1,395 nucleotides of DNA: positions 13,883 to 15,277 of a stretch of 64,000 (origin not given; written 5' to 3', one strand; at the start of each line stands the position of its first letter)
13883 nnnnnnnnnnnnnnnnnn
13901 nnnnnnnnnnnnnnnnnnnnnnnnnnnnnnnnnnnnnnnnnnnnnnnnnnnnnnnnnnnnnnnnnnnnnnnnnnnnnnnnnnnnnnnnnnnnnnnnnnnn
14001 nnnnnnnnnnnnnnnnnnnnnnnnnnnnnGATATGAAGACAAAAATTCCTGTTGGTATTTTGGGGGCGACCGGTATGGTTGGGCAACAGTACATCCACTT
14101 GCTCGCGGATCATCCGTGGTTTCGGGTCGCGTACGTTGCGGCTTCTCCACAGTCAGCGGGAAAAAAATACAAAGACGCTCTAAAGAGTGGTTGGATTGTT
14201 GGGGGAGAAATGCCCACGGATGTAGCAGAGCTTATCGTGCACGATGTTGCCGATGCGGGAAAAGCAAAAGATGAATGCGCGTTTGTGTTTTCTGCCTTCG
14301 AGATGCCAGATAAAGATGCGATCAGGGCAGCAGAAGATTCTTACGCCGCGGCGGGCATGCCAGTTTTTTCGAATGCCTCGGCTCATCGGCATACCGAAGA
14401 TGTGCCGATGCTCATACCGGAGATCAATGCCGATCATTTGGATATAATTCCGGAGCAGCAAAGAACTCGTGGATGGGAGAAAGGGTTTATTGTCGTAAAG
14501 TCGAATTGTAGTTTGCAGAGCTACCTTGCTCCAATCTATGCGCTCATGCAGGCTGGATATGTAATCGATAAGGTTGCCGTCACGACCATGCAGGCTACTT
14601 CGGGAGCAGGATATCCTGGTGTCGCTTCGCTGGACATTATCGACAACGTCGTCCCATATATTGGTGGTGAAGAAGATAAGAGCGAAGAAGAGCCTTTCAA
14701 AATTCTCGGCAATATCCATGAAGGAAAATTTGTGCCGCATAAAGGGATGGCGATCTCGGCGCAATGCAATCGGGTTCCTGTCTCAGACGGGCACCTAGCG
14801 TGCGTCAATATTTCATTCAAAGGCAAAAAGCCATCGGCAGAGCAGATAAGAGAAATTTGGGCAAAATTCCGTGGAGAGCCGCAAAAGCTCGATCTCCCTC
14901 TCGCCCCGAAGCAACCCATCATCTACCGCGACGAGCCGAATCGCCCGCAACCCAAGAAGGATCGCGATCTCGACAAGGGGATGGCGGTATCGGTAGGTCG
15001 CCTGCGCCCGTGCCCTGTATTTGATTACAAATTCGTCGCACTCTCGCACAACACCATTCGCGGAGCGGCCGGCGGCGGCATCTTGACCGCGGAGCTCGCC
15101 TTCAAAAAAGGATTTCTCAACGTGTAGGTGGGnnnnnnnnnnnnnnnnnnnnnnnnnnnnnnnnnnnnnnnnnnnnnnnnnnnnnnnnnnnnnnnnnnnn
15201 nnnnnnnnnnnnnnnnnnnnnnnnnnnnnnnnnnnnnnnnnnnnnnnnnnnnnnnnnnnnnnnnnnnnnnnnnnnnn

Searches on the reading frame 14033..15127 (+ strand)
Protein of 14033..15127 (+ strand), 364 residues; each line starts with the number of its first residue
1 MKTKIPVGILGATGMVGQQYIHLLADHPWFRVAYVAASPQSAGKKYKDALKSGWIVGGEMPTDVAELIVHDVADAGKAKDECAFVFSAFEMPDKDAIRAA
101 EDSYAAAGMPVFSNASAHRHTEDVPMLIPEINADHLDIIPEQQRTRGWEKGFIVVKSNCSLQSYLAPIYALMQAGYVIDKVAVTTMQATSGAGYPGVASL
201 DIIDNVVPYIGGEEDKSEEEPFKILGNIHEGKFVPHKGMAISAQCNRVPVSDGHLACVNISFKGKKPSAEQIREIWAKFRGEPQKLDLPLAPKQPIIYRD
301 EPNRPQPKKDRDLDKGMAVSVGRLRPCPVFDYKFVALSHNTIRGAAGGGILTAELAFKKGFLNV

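Call 89: search_protein_families(library=pfam, proteins=[window:14033-15127:+], max_evalue=0.00001)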
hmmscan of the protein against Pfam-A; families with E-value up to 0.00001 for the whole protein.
window:14033-15127:+ (364 aa): 2 families
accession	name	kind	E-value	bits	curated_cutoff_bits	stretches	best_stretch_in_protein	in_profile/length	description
PF02774.23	Semialdhyde_dhC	-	2.5e-37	129.3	26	1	170-342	3-183/184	Semialdehyde dehydrogenase, dimerisation domain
PF01118.30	Semialdhyde_dh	-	1.7e-26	93.5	26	1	7-137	2-119/121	Semialdehyde dehydrogenase, NAD binding domain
